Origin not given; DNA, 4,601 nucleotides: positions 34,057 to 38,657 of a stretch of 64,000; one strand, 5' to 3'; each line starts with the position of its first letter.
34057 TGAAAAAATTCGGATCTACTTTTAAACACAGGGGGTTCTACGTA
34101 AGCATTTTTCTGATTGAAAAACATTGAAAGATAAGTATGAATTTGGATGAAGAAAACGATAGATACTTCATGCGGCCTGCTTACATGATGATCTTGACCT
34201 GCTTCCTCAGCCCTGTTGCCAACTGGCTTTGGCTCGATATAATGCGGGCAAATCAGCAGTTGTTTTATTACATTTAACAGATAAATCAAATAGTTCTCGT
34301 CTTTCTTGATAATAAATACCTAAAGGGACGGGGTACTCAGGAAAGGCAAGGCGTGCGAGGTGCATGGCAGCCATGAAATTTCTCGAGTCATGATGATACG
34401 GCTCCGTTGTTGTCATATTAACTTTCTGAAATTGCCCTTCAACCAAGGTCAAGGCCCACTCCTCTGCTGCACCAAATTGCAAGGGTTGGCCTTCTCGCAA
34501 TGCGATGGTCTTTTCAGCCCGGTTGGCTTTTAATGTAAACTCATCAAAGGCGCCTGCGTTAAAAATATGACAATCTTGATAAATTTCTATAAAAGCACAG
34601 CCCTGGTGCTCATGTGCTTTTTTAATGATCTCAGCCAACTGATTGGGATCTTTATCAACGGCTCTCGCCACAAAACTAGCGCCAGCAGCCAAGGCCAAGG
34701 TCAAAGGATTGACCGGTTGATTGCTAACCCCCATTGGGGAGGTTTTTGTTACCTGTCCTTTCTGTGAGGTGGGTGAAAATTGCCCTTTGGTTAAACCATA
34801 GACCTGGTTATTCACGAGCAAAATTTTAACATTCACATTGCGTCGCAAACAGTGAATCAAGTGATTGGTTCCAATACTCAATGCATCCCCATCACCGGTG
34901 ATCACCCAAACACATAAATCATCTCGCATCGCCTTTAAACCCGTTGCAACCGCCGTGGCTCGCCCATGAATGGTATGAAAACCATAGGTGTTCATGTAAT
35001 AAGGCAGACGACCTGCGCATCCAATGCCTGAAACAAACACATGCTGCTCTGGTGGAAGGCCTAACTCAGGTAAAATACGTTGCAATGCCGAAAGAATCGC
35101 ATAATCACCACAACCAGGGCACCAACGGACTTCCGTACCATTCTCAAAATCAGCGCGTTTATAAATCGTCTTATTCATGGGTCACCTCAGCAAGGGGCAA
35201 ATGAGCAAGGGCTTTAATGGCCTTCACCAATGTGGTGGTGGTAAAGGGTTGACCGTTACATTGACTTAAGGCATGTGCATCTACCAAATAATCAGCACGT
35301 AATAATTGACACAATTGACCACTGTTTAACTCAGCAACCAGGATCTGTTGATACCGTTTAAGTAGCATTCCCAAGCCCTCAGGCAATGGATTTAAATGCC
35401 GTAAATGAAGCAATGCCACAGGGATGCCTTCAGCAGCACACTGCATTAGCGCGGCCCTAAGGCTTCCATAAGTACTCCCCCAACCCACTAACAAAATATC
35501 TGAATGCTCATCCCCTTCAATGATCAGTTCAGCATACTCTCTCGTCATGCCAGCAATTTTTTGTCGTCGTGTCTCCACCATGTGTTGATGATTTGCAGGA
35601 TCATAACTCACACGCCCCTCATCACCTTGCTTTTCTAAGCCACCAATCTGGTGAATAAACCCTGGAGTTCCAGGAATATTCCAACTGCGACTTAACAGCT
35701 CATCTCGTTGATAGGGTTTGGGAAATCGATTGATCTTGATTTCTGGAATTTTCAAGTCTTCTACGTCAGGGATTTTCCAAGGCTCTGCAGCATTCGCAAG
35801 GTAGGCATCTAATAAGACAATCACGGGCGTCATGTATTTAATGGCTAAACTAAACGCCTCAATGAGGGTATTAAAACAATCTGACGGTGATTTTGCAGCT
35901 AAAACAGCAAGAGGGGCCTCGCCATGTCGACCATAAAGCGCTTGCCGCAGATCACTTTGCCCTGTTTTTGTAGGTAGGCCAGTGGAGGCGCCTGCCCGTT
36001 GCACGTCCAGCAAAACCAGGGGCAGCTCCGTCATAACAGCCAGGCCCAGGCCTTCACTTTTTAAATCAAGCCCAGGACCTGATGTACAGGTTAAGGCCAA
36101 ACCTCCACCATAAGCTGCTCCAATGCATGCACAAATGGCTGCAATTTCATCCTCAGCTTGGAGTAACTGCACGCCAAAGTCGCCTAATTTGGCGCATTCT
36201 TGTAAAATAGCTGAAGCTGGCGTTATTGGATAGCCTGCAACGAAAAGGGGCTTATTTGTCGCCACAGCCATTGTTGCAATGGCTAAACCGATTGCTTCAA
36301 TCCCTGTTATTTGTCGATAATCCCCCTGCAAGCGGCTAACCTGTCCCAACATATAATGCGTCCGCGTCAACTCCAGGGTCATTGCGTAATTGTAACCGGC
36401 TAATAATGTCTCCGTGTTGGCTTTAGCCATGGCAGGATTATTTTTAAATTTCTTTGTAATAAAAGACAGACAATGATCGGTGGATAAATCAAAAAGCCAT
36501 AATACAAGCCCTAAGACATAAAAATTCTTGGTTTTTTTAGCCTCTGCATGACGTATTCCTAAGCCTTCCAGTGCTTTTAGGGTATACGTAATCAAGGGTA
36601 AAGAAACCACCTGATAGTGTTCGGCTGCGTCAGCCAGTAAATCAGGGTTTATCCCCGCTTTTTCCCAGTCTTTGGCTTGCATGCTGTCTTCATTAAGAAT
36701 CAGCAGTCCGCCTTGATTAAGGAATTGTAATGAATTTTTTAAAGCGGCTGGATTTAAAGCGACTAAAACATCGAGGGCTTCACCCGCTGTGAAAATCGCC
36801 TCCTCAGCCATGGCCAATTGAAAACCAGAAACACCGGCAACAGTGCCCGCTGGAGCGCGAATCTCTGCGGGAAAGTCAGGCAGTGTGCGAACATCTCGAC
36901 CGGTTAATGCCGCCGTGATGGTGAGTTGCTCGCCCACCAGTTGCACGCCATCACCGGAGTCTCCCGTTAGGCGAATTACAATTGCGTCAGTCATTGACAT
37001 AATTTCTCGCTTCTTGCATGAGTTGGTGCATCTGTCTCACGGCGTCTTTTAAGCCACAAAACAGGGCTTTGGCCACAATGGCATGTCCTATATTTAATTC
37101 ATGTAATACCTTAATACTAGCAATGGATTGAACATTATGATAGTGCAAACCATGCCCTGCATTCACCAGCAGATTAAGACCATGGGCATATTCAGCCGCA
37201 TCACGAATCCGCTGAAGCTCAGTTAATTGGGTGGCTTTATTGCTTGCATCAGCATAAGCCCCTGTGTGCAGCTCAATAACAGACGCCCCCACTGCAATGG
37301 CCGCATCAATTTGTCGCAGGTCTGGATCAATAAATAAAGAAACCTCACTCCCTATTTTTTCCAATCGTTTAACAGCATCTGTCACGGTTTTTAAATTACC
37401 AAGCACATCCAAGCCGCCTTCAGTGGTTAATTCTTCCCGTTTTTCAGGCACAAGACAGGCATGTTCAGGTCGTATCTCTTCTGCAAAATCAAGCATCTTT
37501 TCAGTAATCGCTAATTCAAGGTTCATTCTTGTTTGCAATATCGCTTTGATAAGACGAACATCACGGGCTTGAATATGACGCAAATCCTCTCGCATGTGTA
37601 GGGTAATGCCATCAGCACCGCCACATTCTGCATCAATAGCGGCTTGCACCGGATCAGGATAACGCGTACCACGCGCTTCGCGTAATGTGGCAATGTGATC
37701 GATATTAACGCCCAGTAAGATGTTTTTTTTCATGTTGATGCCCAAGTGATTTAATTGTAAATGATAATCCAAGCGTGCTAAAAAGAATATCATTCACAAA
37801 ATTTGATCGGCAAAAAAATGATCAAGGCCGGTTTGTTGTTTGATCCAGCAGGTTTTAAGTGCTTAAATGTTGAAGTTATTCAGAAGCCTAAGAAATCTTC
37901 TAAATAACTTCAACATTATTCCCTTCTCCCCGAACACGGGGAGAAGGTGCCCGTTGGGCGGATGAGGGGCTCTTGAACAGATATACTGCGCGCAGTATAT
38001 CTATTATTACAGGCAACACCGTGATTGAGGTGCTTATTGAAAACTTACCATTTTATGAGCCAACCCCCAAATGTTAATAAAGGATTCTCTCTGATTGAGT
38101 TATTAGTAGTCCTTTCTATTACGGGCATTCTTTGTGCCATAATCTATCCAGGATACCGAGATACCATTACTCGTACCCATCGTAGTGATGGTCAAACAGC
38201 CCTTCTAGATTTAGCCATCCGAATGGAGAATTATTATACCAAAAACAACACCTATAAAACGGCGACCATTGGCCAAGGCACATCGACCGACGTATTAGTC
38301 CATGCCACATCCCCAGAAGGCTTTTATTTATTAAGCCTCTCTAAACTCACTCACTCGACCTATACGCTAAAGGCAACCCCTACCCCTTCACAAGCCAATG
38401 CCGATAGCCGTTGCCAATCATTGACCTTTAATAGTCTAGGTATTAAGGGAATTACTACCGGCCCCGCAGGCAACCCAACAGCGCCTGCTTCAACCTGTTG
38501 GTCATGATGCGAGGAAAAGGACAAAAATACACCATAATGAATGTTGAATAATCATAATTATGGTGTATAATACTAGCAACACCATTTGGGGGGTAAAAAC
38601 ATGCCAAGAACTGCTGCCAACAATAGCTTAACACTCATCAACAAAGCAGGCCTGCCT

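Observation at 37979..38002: Recurrent GC-cored palindrome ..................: an undescribed REP-like, operator-like or promoter-like repeat family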

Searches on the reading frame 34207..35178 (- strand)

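Call 73: search_protein_families(library=pfam, proteins=[window:34207-35178:-], max_evalue=0.01)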
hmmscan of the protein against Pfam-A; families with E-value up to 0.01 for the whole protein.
window:34207-35178:- (323 aa): 2 families
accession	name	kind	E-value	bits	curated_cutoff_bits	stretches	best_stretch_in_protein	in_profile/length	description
PF02775.26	TPP_enzyme_C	-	2.7e-32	112.1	21.9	1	54-199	4-151/151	Thiamine pyrophosphate enzyme, C-terminal TPP binding domain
PF12367.13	PFO_beta_C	-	0.0099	16.4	24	0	258-299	20-59/66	Pyruvate ferredoxin oxidoreductase beta subunit C terminal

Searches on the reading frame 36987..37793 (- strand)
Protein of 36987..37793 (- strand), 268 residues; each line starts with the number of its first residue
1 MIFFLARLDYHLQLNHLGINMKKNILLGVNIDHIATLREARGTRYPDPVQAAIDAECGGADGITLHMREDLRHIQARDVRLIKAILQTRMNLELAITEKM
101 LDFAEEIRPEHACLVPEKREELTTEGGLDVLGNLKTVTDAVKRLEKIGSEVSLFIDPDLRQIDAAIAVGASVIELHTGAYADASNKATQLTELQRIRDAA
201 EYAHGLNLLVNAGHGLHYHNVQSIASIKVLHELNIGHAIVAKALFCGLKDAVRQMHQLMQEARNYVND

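Call 9: search_protein_families(library=pfam, proteins=[window:36987-37793:-])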
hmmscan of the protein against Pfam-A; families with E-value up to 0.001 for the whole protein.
window:36987-37793:- (268 aa): 1 family
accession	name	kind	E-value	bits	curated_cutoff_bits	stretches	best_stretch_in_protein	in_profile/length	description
PF03740.19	PdxJ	-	9e-99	329.8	24.5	1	27-259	2-234/234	Pyridoxal phosphate biosynthesis protein PdxJ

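Call 19: find_encoding_contigs(protein=window:36987-37793:-, flank=10000, max_places=10)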
Protein window:36987-37793:- (268 aa): 3 contigs read that carry it; 1 place shown.
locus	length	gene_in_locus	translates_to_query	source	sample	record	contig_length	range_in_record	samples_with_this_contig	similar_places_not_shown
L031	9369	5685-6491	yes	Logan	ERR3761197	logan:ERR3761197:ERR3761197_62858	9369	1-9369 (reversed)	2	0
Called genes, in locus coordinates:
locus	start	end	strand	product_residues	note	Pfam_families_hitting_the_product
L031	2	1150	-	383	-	?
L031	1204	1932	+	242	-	-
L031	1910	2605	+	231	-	PF01209:Ubie_methyltran, PF06325:PrmA, PF13489:Methyltransf_23, PF05175:MTS, PF13847:Methyltransf_31, PF08241:Methyltransf_11, PF08242:Methyltransf_12, PF13649:Methyltransf_25, +2 more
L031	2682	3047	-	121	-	PF04352:ProQ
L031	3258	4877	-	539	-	PF18641:LidA_Long_CC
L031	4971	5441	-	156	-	PF07963:N_methyl, PF16732:ComP_DUS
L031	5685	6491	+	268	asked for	PF03740:PdxJ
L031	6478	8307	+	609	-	PF01558:POR, PF01855:POR_N, PF17147:PFOR_II (weak)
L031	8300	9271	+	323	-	PF02775:TPP_enzyme_C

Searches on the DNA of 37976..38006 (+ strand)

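Call 78: search_dna_similar(query=window:37976-38006:+, collection=plasmids, mode=distant, max_evalue=10, max_rows=30)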
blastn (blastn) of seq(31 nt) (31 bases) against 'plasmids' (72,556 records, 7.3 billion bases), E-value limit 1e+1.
No match.
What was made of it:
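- Tried and rejected: No match (call 78).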

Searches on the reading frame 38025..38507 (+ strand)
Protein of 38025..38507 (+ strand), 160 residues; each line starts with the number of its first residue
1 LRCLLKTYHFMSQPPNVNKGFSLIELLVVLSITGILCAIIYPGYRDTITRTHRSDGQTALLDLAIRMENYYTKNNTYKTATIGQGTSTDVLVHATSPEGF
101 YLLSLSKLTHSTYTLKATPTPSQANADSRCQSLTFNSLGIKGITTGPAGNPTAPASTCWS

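Call 9: search_protein_families(library=pfam, proteins=[window:38025-38507:+])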
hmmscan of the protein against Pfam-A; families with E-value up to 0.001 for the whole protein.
window:38025-38507:+ (160 aa): 2 families
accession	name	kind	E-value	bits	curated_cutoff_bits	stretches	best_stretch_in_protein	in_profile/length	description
PF16732.10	ComP_DUS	-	1.1e-22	81.1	27.3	1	42-134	1-87/87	Type IV minor pilin ComP, DNA uptake sequence receptor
PF07963.17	N_methyl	-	2.6e-08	33.6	21.2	1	17-41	3-27/27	Prokaryotic N-terminal methylation motif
